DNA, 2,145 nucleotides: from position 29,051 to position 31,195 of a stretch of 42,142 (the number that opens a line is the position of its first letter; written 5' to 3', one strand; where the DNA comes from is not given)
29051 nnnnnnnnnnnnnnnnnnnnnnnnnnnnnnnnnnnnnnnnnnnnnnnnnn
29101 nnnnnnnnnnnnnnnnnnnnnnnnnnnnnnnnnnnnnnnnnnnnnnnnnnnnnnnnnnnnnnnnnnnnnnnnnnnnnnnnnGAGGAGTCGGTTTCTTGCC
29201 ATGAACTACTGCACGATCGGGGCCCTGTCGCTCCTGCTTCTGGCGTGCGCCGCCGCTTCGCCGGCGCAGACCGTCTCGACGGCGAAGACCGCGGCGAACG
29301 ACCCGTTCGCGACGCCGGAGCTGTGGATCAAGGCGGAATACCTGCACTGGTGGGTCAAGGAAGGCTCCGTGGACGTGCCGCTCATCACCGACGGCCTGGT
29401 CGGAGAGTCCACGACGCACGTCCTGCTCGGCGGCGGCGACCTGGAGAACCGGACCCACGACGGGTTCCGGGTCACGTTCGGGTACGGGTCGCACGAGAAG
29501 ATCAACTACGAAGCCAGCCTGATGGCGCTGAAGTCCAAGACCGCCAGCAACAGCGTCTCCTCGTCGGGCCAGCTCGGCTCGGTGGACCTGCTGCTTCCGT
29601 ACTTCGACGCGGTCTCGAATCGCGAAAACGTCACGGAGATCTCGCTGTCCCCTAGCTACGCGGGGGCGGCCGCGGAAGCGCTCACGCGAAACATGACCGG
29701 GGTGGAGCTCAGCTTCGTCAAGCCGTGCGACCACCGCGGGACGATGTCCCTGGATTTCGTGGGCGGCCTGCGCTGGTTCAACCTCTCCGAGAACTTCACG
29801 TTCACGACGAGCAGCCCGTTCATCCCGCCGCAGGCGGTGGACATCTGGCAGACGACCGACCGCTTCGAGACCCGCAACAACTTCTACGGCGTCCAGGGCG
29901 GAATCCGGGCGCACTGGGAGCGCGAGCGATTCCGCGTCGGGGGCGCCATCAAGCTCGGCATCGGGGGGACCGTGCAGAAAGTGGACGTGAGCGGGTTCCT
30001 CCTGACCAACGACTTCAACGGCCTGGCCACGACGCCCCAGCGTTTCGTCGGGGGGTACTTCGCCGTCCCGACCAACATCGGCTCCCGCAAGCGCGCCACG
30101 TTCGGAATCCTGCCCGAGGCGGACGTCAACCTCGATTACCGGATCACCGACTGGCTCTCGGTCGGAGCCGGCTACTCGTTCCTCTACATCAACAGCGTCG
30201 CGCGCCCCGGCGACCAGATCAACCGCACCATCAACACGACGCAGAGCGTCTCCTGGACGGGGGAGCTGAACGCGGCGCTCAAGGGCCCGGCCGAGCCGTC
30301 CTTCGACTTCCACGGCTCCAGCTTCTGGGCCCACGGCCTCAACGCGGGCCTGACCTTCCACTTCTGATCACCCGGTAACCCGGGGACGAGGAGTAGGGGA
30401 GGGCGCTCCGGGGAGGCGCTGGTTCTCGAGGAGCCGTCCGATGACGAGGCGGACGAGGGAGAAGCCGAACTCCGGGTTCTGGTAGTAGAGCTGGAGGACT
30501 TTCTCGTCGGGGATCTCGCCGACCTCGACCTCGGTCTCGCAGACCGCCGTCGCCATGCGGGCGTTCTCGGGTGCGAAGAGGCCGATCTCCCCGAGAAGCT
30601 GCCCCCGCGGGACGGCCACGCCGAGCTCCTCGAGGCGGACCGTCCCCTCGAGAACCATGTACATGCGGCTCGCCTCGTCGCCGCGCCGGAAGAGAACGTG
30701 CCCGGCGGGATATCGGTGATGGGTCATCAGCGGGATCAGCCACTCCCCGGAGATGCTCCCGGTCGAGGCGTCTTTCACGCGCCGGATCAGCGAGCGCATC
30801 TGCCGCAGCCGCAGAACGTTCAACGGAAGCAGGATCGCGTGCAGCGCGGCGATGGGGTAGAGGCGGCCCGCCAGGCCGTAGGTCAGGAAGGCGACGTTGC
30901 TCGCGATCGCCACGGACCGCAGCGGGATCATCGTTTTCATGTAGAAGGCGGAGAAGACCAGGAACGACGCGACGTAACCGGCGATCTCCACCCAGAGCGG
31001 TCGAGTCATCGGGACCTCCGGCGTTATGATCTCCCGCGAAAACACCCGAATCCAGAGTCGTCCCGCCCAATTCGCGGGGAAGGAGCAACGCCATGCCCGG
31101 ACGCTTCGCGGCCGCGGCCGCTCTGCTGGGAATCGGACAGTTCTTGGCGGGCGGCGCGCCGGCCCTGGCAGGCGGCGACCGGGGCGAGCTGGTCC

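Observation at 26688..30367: Two-gene unit: 30-Cys secreted giant plus BBP7 outer-membrane barrel under a near-consensus promoter; candidate undescribed envelope system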

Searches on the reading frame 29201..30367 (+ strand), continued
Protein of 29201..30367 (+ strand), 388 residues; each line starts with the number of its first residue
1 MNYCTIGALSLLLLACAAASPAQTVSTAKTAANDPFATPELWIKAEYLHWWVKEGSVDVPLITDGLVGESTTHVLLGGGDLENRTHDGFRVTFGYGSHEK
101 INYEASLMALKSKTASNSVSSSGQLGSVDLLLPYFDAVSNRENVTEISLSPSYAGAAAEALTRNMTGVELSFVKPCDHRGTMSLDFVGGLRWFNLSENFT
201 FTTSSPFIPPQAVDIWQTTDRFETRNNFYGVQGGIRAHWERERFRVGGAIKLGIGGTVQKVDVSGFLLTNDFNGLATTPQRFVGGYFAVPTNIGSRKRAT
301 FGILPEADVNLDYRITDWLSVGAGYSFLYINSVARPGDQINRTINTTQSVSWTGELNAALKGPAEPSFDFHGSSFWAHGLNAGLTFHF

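Call 79: search_protein_families(library=pfam, proteins=[L103:6194-8347:+, L104:6213-7547:+, L104:7532-8248:+], max_evalue=1)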
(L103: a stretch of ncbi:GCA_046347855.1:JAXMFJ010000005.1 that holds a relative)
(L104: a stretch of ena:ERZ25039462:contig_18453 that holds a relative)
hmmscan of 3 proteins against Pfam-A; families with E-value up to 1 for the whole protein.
L103:6194-8347:+ (717 aa): 0 families

L104:6213-7547:+ (444 aa): 0 families

L104:7532-8248:+ (238 aa): 1 family
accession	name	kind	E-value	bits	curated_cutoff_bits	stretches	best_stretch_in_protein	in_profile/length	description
PF22584.1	CFAP143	-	0.77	9.9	27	1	10-79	72-140/437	Cilia- and flagella-associated protein 143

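Call 80: search_solved_structures(query=L103:6194-8347:+, max_evalue=1, show_alignments=3)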
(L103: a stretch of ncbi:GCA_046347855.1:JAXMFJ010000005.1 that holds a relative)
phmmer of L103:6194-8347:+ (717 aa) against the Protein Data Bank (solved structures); distinct sequences matched with E-value up to 1: 2.
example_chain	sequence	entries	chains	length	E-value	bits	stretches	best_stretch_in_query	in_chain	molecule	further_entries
6dzi_g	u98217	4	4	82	0.56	11.7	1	595-635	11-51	50S ribosomal protein L31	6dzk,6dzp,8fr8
2ysp_A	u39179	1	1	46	0.65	11.5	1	144-174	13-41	Zinc finger protein 224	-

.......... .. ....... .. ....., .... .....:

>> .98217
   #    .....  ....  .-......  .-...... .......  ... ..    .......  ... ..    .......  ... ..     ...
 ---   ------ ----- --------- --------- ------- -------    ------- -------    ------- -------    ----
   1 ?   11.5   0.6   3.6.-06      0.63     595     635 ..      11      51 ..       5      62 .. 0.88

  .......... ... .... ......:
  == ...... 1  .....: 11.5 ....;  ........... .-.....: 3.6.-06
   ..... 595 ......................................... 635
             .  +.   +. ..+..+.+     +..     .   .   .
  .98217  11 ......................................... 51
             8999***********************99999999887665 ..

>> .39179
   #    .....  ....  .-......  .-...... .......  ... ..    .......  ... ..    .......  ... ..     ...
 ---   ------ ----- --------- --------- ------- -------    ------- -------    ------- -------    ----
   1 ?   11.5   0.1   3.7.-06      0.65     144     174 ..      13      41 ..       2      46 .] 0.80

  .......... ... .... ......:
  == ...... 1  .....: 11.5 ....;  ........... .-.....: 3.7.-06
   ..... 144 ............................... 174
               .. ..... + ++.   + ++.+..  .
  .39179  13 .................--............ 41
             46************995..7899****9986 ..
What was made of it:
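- Tried and rejected: The L103 neighbour protein had no hit in Pfam or PDB as a single sequence (calls 79, 80).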

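Call 81: find_homologous_proteins(query=L103:6194-8347:+)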
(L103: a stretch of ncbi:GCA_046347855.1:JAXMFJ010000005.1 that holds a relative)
Query L103:6194-8347:+ (717 aa): 69 proteins with E <= 0.001 among 8000 candidates.
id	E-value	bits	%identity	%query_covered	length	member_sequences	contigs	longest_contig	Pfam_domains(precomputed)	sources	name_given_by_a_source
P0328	0.0e+0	1663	100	100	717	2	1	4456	-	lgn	-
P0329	0.0e+0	1426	87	100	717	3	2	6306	-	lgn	-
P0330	0.0e+0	1307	79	100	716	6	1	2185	-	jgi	jgi:hypothetical protein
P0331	0.0e+0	1139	81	85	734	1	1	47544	-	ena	-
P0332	0.0e+0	1012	68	95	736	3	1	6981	-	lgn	-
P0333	2.2e-192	659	67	62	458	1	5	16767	-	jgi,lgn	jgi:hypothetical protein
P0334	4.7e-189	648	66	63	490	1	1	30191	-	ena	-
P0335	1.4e-187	644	65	63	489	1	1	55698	-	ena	-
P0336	5.4e-187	642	67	62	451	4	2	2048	-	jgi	jgi:hypothetical protein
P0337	1.8e-186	640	66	62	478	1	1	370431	-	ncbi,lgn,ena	-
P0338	4.2e-186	639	80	46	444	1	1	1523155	-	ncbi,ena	-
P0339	4.8e-185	635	66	61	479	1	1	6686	-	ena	-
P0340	3.3e-182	626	66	59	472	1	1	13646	-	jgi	jgi:hypothetical protein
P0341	1.2e-181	624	66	59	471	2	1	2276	-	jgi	jgi:hypothetical protein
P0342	3.8e-181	622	66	58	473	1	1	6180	-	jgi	jgi:hypothetical protein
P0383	2.8e-86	309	41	62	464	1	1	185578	-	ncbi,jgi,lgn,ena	jgi:hypothetical protein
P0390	9.5e-80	287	42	57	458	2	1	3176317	-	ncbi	ncbi:MAG: hypothetical protein U1F15_07985 [Burkholderiales bacterium]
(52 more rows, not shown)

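Call 83: search_solved_structures(query=A5, max_evalue=1, show_alignments=2)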
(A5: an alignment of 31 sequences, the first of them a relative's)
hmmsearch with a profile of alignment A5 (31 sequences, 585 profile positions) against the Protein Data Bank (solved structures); distinct sequences matched with E-value up to 1: 1.
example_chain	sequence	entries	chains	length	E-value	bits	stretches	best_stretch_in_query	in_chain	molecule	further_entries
5hx2_G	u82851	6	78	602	0.98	11.1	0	159-183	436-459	Baseplate wedge protein gp10 | gp10, baseplate wedge protein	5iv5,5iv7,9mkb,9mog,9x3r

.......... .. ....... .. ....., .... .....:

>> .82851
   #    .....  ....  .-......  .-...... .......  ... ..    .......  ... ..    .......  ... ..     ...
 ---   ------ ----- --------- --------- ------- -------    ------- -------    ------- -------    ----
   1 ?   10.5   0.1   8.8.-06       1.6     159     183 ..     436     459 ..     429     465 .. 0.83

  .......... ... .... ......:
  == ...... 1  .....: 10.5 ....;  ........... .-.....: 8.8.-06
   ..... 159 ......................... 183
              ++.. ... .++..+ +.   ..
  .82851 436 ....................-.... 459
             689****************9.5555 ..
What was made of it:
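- Tried and rejected: Its PDB profile search was also empty (call 83).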

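Call 84: search_protein_families(library=pfam, alignment_id=A5, max_evalue=0.1)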
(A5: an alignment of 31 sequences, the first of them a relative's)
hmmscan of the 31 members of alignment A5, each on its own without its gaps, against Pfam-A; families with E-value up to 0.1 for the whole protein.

A. member 1, P0328 (717 aa): 0 families

B. families by the number of members that match (of 31 scanned): 4 families
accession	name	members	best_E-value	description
PF03198.20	Glyco_hydro_72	14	2e-06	Glucanosyltransferase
PF07467.17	BLIP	1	0.016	Beta-lactamase inhibitor (BLIP)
PF14587.12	Glyco_hydr_30_2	1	0.07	O-Glycosyl hydrolase family 30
PF13717.11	Zn_ribbon_4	1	0.096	zinc-ribbon domain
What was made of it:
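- GH72 enzymes are transglycosylases that build rather than degrade, according to the Pfam family description (call 84).
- Tried and rejected: The GH72 signal appeared only when the members of its family were scanned individually (call 84).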

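Call 85: find_encoding_contigs(protein=P0337, flank=5000, max_places=1)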
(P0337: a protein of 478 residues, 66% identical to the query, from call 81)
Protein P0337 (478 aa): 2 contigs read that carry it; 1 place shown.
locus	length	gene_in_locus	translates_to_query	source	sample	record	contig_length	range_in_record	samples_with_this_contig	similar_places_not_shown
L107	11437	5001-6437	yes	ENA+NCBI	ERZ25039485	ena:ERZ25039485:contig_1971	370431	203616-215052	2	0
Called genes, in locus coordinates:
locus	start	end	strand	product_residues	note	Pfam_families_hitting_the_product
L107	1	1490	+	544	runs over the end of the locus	PF01266:DAO (faint), PF04820:Trp_halogenase (weak)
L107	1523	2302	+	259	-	PF00106:adh_short, PF08659:KR, PF13561:adh_short_C2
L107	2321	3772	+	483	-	PF00144:Beta-lactamase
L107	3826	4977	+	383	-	PF07585:BBP7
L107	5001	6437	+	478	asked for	-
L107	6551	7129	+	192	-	PF06224:AlkZ-like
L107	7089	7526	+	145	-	PF06224:AlkZ-like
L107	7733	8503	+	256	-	PF00395:SLH (weak)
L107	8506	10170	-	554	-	-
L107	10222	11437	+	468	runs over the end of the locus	PF01979:Amidohydro_1, PF07969:Amidohydro_3 (weak)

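Call 86: find_encoding_contigs(protein=P0383, flank=5000, max_places=1)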
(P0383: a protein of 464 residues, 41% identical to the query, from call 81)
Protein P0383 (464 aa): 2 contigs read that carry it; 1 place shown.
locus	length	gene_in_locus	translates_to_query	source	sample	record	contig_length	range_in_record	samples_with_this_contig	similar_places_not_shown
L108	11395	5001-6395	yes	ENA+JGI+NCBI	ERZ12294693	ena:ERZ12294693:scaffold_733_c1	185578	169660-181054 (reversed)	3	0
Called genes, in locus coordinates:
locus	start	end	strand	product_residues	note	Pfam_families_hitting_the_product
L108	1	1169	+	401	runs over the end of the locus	PF01855:POR_N, PF02780:Transketolase_C, PF17147:PFOR_II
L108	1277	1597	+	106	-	PF01521:Fe-S_biosyn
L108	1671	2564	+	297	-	PF02775:TPP_enzyme_C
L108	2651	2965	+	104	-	-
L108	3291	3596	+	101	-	PF00156:Pribosyltran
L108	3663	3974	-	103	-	-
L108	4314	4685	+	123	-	-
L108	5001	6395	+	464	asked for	-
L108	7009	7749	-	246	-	PF09509:Hypoth_Ymh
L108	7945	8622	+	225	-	PF13505:OMP_b-brl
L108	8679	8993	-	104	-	-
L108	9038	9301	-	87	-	PF02148:zf-UBP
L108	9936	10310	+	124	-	PF00581:Rhodanese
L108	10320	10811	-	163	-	PF09990:DUF2231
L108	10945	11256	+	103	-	-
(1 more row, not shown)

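Call 87: find_encoding_contigs(protein=P0390, flank=5000, max_places=1)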
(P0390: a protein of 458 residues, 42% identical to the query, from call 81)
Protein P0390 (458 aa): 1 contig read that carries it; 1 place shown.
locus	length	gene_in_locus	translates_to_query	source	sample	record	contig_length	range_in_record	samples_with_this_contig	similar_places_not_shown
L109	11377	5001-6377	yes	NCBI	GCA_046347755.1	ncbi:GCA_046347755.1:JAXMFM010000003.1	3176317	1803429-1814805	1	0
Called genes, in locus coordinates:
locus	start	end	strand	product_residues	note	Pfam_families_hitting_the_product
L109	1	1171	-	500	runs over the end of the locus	PF00206:Lyase_1, PF14698:ASL_C2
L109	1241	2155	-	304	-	PF00696:AA_kinase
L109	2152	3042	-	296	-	PF23678:YqhI, PF07859:Abhydrolase_3 (faint), PF12740:PETase, PF01738:DLH, PF00326:Peptidase_S9 (faint), PF08840:BAAT_C (faint)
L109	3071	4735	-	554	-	PF13442:Cytochrome_CBB3 (faint), PF00034:Cytochrom_C (faint), PF21419:RoxA-like_Cyt-c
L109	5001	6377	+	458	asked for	-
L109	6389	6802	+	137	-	-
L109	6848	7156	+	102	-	PF01910:Thiamine_BP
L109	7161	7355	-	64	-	PF01381:HTH_3, PF13560:HTH_31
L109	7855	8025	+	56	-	-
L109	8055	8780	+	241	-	PF01436:NHL (faint)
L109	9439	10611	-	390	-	PF00268:Ribonuc_red_sm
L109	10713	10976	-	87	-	PF10387:DUF2442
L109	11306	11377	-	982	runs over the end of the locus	PF03477:ATP-cone, PF00317:Ribonuc_red_lgN, PF02867:Ribonuc_red_lgC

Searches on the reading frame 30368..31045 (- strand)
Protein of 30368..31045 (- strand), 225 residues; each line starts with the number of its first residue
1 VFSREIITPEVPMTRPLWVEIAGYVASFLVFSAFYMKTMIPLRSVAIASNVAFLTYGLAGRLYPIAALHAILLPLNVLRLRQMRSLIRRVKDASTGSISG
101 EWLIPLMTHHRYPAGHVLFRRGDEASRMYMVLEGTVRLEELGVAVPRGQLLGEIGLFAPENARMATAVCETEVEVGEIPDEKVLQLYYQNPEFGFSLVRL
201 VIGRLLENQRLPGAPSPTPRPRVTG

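Call 4: search_protein_families(library=pfam, proteins=[window:30368-31045:-], max_evalue=0.1)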
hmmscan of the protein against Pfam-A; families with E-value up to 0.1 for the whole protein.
window:30368-31045:- (225 aa): 1 family
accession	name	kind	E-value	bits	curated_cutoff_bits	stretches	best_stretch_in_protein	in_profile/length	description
PF00027.35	cNMP_binding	-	6e-15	55.4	27.5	1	110-188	2-87/89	Cyclic nucleotide-binding domain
